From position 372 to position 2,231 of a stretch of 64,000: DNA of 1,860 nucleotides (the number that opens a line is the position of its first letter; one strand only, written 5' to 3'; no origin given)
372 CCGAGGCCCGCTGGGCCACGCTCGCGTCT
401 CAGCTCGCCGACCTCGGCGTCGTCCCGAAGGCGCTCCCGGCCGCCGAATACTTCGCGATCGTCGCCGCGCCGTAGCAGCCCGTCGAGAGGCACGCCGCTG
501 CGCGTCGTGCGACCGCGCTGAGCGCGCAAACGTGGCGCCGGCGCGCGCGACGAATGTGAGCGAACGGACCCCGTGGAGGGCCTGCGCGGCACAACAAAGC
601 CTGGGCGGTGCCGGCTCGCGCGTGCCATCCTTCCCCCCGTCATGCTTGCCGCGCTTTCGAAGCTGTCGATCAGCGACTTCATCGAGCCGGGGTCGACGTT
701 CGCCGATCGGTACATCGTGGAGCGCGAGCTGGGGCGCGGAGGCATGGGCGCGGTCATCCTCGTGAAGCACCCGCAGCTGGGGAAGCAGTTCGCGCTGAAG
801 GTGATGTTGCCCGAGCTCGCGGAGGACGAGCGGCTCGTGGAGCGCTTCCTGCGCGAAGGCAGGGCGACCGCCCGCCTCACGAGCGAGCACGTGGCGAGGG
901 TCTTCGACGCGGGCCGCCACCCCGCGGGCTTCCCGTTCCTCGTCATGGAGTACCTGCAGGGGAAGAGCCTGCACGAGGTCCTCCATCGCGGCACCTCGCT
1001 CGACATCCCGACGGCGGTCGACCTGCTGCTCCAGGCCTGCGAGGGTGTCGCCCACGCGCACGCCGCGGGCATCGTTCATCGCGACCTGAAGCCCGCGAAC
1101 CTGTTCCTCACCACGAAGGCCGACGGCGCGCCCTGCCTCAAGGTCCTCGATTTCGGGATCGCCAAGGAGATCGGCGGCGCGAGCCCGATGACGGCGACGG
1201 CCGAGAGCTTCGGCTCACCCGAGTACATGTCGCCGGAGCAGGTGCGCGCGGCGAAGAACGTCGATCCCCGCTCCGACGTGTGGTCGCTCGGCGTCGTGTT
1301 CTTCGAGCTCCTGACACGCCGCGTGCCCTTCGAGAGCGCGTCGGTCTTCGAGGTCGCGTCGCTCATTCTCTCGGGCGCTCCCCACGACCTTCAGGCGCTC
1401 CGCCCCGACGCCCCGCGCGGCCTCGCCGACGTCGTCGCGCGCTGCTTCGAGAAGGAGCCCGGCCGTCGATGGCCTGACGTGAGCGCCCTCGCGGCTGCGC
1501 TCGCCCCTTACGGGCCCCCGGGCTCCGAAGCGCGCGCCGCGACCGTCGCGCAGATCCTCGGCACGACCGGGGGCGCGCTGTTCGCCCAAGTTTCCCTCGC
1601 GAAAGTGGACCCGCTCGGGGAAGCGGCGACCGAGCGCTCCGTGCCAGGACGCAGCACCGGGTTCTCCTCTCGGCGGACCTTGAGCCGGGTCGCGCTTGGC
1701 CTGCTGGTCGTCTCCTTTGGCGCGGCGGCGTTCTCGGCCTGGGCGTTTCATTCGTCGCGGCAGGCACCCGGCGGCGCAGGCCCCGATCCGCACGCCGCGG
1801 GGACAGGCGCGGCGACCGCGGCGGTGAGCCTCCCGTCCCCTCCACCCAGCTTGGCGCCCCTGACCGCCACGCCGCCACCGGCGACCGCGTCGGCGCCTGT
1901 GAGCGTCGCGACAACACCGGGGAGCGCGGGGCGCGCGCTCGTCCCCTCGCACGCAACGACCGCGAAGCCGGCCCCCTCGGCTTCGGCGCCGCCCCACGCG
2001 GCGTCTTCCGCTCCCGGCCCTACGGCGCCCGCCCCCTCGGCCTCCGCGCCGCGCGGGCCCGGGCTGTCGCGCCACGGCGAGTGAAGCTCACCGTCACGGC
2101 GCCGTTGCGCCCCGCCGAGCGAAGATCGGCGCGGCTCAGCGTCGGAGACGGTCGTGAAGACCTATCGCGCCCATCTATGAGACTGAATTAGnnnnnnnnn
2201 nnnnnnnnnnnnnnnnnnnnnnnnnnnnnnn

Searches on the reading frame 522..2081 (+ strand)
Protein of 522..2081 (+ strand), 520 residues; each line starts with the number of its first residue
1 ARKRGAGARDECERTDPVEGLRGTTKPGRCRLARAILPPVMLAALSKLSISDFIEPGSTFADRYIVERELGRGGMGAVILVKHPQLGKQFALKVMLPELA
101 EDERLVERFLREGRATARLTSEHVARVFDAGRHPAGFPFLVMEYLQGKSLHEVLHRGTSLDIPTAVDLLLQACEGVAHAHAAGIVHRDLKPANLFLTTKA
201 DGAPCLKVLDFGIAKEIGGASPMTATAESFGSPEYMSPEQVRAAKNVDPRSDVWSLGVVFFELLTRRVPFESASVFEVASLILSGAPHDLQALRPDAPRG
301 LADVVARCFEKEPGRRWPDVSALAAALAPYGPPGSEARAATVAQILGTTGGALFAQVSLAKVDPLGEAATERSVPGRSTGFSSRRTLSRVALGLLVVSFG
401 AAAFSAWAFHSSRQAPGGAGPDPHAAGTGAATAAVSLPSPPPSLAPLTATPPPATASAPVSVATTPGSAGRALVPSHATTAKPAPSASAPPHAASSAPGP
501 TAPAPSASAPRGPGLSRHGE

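Call 57: search_protein_families(library=pfam, proteins=[window:522-2081:+], max_evalue=0.0001)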
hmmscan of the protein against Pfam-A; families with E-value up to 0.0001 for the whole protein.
window:522-2081:+ (520 aa): 4 families
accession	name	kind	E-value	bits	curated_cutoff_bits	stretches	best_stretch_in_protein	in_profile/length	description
PF00069.31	Pkinase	-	2e-47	162.3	31.7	1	64-317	1-252/263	Protein kinase domain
PF07714.23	PK_Tyr_Ser-Thr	-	9.8e-32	110.7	23.1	1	66-323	3-254/258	Protein tyrosine and serine/threonine kinase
PF01636.29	APH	-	4.5e-07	30.3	23.2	0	94-160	25-88/239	Phosphotransferase enzyme family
PF03109.22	ABC1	-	9.8e-05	22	22.9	0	139-217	144-217/244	ABC1 atypical kinase-like domain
